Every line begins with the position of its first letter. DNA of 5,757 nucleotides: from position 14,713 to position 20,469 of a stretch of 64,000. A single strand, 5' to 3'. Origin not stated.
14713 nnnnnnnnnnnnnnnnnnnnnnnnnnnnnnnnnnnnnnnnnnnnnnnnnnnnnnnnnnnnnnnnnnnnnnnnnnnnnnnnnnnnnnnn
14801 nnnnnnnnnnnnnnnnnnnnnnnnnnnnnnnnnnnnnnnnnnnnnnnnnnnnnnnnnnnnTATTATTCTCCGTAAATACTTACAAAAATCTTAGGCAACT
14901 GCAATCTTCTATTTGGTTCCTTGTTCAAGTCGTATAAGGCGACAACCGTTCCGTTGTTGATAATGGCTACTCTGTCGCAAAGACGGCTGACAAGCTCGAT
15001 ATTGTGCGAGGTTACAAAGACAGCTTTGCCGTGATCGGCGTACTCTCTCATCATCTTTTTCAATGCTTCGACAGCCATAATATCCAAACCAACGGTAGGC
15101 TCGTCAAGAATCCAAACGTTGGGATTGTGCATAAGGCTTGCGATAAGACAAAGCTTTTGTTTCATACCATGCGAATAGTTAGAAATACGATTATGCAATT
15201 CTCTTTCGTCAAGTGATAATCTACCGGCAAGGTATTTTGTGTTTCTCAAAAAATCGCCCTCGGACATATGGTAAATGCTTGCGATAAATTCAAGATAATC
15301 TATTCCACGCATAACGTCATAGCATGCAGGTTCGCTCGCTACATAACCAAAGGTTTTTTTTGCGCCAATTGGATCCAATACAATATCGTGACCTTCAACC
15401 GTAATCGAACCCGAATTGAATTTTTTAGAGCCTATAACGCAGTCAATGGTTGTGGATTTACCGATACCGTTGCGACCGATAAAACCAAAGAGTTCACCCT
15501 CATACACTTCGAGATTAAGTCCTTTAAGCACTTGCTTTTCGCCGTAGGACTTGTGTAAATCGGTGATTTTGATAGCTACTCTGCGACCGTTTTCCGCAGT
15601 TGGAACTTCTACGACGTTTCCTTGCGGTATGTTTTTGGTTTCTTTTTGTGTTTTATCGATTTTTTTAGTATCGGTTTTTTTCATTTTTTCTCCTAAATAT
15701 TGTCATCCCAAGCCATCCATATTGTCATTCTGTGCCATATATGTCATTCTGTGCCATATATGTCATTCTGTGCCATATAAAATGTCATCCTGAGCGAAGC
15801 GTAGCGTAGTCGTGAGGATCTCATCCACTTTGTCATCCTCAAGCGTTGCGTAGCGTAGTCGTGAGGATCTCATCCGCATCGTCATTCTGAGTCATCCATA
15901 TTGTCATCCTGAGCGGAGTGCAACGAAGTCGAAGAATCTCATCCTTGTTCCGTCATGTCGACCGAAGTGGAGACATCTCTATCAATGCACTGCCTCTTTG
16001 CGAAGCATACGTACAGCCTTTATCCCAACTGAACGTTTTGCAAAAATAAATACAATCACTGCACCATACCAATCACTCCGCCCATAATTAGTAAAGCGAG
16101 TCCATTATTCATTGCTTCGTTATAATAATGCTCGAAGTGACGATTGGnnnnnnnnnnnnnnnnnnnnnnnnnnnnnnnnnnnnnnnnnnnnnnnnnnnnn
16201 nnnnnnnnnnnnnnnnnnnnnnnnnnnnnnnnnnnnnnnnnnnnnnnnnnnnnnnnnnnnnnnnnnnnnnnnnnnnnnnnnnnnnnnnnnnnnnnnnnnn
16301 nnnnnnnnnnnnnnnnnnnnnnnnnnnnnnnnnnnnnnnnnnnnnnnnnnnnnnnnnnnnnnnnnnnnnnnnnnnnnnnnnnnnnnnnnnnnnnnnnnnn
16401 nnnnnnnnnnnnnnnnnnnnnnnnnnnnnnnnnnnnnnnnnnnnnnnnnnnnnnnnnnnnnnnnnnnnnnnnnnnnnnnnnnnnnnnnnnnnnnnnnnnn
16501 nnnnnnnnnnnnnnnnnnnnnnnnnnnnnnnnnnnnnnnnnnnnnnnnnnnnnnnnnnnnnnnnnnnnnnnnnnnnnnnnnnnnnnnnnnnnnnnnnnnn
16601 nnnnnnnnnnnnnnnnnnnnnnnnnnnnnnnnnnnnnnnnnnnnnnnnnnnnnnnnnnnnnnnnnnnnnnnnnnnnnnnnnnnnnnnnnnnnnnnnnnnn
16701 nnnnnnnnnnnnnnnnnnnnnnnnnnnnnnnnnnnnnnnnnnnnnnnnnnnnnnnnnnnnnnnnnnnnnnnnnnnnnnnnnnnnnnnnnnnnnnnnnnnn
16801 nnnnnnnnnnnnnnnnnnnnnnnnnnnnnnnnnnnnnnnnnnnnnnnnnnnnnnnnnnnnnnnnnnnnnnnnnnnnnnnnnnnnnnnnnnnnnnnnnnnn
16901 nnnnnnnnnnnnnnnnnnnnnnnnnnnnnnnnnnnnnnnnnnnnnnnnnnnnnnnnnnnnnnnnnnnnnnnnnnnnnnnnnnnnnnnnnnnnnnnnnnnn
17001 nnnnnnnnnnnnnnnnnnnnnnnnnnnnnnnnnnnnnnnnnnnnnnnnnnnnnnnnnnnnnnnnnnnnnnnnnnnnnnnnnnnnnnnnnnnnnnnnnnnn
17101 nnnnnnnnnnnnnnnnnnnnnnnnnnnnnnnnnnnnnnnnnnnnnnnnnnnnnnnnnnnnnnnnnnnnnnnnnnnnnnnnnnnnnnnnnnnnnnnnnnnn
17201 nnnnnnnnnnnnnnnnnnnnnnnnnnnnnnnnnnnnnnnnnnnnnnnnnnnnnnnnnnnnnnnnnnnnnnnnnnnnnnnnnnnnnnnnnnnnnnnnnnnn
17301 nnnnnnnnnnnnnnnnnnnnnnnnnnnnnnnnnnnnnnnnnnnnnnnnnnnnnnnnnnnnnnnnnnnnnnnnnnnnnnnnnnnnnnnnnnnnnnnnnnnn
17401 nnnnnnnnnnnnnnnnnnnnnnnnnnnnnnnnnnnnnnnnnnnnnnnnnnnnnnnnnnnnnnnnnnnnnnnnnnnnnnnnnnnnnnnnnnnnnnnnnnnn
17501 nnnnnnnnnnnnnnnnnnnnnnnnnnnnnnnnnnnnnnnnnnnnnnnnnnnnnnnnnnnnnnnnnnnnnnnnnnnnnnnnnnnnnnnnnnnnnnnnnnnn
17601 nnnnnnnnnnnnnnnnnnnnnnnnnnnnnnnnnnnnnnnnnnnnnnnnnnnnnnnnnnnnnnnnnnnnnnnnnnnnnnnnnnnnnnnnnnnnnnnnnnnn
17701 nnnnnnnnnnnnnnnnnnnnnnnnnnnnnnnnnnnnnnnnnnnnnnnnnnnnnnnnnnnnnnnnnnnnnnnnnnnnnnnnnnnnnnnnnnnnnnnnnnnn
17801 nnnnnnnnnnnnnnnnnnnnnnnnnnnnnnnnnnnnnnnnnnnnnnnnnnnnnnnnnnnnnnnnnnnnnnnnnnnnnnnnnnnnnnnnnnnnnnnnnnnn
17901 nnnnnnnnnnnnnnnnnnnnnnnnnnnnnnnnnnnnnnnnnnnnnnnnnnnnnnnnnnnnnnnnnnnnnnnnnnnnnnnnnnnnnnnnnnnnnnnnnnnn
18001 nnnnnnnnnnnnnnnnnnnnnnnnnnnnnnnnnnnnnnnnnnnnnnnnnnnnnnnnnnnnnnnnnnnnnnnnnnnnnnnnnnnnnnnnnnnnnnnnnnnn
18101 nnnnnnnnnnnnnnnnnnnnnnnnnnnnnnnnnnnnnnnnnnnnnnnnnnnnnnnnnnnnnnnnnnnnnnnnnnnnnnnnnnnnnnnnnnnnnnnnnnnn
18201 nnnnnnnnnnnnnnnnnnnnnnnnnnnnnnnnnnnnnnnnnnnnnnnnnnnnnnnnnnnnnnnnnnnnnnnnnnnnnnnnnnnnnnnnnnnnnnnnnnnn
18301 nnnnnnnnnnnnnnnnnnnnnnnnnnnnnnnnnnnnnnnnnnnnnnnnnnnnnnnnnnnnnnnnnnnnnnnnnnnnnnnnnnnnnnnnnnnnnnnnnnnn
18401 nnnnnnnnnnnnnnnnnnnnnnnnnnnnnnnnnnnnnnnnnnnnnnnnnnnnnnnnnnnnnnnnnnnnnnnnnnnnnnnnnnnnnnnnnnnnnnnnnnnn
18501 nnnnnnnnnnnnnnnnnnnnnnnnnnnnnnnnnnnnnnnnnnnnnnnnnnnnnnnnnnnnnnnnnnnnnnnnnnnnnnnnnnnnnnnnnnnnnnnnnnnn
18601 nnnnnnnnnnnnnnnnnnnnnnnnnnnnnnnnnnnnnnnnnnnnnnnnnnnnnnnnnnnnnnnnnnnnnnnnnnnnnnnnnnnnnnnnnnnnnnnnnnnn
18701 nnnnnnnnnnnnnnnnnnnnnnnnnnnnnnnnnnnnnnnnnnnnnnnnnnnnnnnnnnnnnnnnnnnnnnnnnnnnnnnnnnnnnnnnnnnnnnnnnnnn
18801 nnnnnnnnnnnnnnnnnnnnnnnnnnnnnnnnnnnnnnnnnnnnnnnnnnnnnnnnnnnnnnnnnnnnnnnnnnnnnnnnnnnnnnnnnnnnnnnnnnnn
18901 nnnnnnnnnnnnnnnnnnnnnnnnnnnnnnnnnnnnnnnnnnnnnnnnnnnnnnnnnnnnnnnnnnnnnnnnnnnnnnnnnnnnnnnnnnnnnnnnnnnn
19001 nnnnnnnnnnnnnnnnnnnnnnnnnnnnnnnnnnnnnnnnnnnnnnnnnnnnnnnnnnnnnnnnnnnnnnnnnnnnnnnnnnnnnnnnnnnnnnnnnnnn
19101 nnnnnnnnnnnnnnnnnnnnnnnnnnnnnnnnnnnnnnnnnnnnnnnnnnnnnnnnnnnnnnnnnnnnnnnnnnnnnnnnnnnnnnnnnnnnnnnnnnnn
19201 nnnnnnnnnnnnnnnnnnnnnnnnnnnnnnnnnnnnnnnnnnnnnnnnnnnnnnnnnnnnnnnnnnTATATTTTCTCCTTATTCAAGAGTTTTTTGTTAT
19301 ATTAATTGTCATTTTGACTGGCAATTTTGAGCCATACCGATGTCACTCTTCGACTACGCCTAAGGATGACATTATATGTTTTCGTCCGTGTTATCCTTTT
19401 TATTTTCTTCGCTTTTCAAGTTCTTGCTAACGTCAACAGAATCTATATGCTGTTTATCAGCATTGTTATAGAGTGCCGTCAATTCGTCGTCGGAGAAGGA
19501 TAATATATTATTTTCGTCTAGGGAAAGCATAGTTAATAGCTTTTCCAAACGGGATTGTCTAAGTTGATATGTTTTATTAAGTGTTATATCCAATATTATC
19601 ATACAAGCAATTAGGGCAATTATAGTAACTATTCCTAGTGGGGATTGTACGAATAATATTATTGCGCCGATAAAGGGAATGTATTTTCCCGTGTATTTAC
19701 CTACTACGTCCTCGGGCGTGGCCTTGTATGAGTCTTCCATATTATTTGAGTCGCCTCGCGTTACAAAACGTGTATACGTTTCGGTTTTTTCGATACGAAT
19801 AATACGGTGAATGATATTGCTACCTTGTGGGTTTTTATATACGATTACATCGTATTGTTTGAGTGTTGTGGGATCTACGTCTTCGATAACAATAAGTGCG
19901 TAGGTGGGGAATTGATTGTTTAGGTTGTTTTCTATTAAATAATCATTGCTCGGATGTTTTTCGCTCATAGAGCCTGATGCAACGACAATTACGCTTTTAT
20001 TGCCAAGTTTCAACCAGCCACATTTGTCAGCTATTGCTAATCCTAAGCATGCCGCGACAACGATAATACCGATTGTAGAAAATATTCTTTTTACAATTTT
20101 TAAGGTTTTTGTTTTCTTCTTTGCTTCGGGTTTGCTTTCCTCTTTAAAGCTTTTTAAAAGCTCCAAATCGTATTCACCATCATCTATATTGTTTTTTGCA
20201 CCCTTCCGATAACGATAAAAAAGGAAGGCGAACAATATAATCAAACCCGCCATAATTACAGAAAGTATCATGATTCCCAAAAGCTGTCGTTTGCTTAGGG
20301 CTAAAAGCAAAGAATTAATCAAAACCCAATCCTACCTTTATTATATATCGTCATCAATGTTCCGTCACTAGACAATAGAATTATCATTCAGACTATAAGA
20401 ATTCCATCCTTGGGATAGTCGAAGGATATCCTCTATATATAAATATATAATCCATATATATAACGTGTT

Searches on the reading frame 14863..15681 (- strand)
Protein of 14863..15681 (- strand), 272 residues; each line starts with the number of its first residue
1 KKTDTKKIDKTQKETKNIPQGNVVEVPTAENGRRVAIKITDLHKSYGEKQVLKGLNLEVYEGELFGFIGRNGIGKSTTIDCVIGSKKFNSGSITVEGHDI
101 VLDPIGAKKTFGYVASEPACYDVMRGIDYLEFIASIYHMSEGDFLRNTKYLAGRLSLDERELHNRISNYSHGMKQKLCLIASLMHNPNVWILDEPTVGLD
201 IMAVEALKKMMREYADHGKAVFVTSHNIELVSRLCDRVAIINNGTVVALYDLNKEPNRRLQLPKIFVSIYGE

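Call 68: search_protein_families(library=pfam, proteins=[window:14863-15681:-], max_evalue=0.0001)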
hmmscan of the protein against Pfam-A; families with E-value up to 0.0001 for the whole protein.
window:14863-15681:- (272 aa): 2 families
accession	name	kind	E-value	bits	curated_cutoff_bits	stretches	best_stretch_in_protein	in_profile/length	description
PF00005.33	ABC_tran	-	1e-22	81.6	25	1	52-196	1-136/137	ABC transporter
PF13304.12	AAA_21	-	4.9e-12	47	27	1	166-232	235-304/304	AAA domain, putative AbiEii toxin, Type IV TA system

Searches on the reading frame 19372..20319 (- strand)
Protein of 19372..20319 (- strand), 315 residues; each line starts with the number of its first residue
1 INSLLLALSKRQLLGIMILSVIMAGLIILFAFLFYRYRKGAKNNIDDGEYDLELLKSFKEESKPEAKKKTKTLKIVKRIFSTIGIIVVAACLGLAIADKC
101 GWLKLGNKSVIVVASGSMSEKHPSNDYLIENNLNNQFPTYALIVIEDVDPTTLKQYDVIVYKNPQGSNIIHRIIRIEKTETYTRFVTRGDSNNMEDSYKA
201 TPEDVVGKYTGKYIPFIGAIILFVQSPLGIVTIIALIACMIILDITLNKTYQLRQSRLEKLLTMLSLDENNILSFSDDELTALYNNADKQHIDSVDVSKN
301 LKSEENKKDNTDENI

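Call 68: search_protein_families(library=pfam, proteins=[window:19372-20319:-], max_evalue=0.0001)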
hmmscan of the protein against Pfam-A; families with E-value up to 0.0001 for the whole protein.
window:19372-20319:- (315 aa): 0 families

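Call 71: search_protein_families(library=ncbifam, proteins=[window:19372-20319:-], max_evalue=0.1)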
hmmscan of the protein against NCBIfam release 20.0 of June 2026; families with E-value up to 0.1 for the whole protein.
window:19372-20319:- (315 aa): 5 families
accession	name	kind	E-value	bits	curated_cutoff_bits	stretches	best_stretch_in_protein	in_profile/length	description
TIGR02228.1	sigpep_I_arch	equivalog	3.2e-23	82.3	51.85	1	75-243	2-152/158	signal peptidase I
NF046067.1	SigPepSipWBacil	equivalog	1.6e-19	70.2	190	1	133-243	48-158/189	signal peptidase I SipW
TIGR02227.1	sigpep_I_bact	equivalog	0.00023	21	47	1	109-176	21-77/162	signal peptidase I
NF045849.1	ICE_MMCAP2_0565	equivalog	0.019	14.7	40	0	69-96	6-33/80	Mbov_0395 family pilin-like conjugal transfer protein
TIGR00893.1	2A0114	subfamily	0.019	13.9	395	0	221-263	253-295/399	D-galactonate transporter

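Call 72: search_protein_families(library=pfam, proteins=[window:19372-20319:-], max_evalue=0.5)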
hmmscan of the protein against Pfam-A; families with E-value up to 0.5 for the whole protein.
window:19372-20319:- (315 aa): 5 families
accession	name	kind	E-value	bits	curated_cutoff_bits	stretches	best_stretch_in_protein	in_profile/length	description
PF10502.14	Peptidase_S26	-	0.00056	20.3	22.9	1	111-174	26-78/168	Signal peptidase, peptidase S26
PF20990.2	DUF2207_C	-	0.008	16.3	33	0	65-278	130-219/247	Predicted membrane protein (DUF2207) C-terminal domain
PF14163.11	SieB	-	0.031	14.3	26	1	206-274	24-87/147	Super-infection exclusion protein B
PF14991.11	MLANA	-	0.04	14.6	27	1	12-67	24-77/117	Protein melan-A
PF01034.25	Syndecan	-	0.45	11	25.2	1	17-57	16-49/64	Syndecan domain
